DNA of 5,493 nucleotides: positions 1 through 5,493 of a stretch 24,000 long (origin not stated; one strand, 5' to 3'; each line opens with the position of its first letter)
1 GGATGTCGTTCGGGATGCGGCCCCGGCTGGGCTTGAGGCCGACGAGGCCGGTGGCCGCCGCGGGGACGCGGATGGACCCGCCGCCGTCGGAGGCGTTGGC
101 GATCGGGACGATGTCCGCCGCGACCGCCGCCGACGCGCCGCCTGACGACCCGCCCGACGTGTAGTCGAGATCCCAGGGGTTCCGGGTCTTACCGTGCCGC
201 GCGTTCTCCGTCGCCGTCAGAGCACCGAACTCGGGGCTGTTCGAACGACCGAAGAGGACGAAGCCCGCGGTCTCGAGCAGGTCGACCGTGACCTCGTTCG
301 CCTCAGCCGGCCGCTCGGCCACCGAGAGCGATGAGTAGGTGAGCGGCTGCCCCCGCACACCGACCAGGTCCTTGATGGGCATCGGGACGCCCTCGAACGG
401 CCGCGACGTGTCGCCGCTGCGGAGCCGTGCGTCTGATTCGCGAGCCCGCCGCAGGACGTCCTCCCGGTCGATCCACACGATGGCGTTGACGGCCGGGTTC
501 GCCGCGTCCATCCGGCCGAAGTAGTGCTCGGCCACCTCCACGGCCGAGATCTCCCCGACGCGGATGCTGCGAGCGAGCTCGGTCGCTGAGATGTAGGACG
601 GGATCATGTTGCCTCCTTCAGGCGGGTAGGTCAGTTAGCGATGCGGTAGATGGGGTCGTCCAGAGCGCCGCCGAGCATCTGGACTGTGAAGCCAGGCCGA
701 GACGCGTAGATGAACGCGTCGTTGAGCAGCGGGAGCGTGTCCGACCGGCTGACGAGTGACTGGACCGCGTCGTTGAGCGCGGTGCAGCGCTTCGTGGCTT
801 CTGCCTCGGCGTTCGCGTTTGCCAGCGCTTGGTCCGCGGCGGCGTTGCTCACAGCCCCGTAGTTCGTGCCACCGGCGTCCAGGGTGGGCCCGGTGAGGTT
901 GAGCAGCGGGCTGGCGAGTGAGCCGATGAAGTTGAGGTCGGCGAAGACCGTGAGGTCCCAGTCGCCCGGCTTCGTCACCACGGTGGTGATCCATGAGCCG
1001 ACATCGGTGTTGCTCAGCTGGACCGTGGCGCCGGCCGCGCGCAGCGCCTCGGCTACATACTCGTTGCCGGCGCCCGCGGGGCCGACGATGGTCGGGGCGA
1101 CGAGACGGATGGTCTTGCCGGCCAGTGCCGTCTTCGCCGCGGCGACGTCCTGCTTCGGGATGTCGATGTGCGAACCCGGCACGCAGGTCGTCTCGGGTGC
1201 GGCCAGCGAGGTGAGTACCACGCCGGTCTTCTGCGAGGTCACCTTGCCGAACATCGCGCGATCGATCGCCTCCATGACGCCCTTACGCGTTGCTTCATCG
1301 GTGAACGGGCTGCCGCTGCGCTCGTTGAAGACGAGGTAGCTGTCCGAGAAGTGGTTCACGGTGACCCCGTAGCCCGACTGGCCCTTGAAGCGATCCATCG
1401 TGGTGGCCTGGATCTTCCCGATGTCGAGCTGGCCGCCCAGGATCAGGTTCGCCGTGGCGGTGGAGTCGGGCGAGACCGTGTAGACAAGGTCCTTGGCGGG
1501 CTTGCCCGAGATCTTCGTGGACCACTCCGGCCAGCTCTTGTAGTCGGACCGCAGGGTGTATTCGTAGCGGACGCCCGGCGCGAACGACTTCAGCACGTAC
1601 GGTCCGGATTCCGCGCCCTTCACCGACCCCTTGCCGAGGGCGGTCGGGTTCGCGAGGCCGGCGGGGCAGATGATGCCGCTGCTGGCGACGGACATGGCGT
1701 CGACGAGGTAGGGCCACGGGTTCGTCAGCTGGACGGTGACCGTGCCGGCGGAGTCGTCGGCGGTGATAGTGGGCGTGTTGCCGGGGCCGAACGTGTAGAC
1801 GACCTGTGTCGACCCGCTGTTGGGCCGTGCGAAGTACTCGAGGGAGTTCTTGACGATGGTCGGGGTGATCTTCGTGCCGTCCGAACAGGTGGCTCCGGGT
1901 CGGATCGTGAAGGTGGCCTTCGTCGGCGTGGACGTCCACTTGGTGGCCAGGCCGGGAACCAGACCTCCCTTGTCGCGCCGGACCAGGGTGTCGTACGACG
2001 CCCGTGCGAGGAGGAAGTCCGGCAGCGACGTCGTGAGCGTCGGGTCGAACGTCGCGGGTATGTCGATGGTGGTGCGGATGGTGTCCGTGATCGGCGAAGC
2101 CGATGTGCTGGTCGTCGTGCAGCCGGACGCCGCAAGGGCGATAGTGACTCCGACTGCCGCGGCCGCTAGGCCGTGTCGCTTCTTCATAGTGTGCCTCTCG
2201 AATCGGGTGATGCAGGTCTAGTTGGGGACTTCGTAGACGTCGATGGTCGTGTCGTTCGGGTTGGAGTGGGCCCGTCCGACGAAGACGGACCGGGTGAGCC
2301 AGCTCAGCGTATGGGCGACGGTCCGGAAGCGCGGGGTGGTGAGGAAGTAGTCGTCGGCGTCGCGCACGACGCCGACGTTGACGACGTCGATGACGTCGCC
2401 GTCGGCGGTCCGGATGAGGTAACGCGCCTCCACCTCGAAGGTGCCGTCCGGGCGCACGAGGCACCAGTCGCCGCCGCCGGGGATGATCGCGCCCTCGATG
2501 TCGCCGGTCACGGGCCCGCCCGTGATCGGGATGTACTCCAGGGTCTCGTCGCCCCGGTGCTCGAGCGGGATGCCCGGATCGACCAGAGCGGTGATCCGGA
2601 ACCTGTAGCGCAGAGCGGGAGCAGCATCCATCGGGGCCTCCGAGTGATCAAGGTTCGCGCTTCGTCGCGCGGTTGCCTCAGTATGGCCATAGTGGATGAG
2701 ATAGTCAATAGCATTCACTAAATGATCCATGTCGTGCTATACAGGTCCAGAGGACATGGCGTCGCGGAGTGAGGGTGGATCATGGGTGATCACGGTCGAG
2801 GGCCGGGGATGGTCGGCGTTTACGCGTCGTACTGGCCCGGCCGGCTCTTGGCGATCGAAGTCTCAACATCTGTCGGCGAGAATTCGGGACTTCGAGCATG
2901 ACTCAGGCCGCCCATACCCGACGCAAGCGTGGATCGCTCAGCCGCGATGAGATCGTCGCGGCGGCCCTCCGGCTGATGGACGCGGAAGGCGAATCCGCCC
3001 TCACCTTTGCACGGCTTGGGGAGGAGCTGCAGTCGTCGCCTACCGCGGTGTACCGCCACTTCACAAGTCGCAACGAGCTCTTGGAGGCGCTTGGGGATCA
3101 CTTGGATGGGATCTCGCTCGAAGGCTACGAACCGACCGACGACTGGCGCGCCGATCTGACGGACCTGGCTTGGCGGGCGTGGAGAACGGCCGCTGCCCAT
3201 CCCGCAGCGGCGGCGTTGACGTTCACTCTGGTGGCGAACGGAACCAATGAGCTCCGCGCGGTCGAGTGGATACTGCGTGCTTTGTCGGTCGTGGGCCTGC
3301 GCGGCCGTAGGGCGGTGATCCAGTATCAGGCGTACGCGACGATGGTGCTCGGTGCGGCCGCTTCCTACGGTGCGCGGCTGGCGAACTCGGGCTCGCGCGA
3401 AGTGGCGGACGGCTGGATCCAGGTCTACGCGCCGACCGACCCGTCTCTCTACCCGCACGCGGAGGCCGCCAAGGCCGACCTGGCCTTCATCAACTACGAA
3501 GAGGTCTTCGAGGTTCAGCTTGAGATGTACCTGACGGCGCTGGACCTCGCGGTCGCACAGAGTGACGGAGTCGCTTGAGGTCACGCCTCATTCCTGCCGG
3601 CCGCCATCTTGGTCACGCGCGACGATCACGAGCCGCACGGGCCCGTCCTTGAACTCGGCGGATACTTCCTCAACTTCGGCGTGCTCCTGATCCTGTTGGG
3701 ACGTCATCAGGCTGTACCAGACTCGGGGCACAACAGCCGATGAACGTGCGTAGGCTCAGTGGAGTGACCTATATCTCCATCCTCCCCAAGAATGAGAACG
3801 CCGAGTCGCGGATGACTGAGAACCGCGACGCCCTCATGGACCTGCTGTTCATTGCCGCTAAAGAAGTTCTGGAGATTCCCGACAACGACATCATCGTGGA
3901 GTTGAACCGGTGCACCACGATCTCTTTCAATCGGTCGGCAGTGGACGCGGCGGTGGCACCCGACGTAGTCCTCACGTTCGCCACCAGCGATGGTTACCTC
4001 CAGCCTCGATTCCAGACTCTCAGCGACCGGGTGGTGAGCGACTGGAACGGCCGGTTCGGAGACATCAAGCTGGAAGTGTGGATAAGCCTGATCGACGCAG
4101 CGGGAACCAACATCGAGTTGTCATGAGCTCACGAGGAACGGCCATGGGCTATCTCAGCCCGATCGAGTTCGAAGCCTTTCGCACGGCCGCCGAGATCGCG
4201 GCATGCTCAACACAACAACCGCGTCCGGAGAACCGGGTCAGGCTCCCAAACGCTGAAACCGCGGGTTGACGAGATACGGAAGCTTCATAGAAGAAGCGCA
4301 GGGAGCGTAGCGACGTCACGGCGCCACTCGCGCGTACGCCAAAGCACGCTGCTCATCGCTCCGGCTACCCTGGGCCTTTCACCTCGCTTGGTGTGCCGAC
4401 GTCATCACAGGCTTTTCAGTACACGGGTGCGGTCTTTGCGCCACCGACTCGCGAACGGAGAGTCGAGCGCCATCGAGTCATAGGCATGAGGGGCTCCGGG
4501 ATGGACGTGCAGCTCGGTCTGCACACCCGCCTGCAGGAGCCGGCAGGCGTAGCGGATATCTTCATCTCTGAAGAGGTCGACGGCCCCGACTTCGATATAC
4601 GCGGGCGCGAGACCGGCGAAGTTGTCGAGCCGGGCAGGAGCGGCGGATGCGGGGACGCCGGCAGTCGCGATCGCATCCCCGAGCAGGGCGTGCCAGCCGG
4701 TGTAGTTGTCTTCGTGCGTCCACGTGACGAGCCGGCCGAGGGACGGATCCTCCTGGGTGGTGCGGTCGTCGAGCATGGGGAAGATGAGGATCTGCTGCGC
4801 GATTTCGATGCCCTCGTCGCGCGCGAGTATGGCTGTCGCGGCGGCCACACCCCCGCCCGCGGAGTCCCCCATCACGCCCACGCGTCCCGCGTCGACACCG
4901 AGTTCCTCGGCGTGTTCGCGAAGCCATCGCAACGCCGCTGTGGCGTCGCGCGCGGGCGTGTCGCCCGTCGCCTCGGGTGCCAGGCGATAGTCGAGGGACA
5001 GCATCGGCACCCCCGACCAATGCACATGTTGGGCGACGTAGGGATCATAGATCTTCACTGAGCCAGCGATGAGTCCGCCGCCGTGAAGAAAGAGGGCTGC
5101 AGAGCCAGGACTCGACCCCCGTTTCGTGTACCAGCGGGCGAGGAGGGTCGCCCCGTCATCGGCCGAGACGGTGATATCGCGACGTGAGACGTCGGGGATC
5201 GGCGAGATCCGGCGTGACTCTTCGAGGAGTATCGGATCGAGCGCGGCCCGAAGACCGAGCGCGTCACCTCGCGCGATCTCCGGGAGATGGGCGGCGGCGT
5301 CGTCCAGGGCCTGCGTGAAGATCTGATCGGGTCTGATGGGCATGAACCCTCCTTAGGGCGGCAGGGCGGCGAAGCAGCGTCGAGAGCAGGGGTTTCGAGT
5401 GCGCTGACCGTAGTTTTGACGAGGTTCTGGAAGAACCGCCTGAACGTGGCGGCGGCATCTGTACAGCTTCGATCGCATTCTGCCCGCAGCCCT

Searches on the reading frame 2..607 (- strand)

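Call 9: search_protein_families(library=pfam, proteins=[window:2-607:-], max_evalue=0.001)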
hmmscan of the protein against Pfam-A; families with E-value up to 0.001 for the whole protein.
window:2-607:- (202 aa): 1 family
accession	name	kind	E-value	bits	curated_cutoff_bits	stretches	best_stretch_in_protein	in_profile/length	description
PF01425.27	Amidase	-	6.1e-61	207.3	27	1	24-200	1-176/445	Amidase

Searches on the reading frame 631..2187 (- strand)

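Call 9: search_protein_families(library=pfam, proteins=[window:631-2187:-], max_evalue=0.001)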
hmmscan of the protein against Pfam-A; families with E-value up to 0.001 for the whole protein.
window:631-2187:- (518 aa): 1 family
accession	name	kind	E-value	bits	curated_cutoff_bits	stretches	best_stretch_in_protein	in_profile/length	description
PF00496.27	SBP_bac_5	-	3.7e-32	112.3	32.4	1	76-415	2-344/368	Bacterial extracellular solute-binding proteins, family 5 Middle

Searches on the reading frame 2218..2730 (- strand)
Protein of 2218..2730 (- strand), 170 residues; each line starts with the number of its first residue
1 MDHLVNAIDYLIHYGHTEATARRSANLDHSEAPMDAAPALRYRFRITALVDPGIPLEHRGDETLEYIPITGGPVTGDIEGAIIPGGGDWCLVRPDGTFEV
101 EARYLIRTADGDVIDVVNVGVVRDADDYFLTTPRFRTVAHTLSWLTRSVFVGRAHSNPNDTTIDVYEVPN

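Call 9: search_protein_families(library=pfam, proteins=[window:2218-2730:-], max_evalue=0.001)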
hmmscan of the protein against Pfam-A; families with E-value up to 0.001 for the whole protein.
window:2218-2730:- (170 aa): 1 family
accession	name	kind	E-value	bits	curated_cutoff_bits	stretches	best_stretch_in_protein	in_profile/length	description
PF11578.13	DUF3237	-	7.4e-29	100.8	24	1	38-168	1-149/149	Protein of unknown function (DUF3237)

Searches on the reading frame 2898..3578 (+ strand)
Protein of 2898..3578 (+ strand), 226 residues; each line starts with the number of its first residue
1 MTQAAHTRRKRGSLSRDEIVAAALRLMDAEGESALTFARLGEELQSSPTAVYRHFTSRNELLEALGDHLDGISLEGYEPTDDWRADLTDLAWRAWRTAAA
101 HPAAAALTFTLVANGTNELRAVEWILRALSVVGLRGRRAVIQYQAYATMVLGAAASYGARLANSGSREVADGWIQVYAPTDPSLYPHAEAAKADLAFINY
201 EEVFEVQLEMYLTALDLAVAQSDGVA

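Call 11: search_protein_families(library=pfam, proteins=[window:2898-3578:+], max_evalue=0.001)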
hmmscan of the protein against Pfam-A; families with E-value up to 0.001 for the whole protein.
window:2898-3578:+ (226 aa): 3 families
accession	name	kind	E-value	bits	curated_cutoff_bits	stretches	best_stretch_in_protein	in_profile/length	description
PF02909.22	TetR_C_1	-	1.1e-10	41.9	21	1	78-212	4-139/146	Tetracyclin repressor-like, C-terminal domain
PF00440.29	TetR_N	-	1.3e-09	38.1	24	1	19-65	1-47/47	Bacterial regulatory proteins, tetR family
PF18495.6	VbhA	-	0.00098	19.5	25.9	0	73-91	13-31/47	Antitoxin VbhA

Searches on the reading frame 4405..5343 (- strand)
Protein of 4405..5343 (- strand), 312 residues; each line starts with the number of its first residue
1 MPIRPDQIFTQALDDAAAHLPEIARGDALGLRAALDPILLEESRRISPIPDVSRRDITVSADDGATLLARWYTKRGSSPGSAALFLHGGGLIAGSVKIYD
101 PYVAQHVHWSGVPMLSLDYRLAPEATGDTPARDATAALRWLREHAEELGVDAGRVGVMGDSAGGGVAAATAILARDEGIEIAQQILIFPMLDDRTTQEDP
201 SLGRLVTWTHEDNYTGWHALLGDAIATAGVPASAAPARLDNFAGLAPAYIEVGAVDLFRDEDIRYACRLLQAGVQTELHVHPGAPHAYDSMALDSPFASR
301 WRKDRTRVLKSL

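Call 9: search_protein_families(library=pfam, proteins=[window:4405-5343:-], max_evalue=0.001)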
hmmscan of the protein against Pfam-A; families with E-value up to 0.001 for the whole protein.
window:4405-5343:- (312 aa): 4 families
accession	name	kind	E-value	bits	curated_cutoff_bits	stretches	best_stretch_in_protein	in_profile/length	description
PF07859.19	Abhydrolase_3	-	4.3e-49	167.6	25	1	84-288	2-208/210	alpha/beta hydrolase fold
PF20434.5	BD-FAE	-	2.6e-15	56.9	26.8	1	79-180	12-116/215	BD-FAE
PF00135.34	COesterase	-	2.7e-08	33.7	27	1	84-174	107-204/515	Carboxylesterase family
PF00326.27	Peptidase_S9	-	0.0005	20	22.6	0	123-171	37-82/213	Prolyl oligopeptidase family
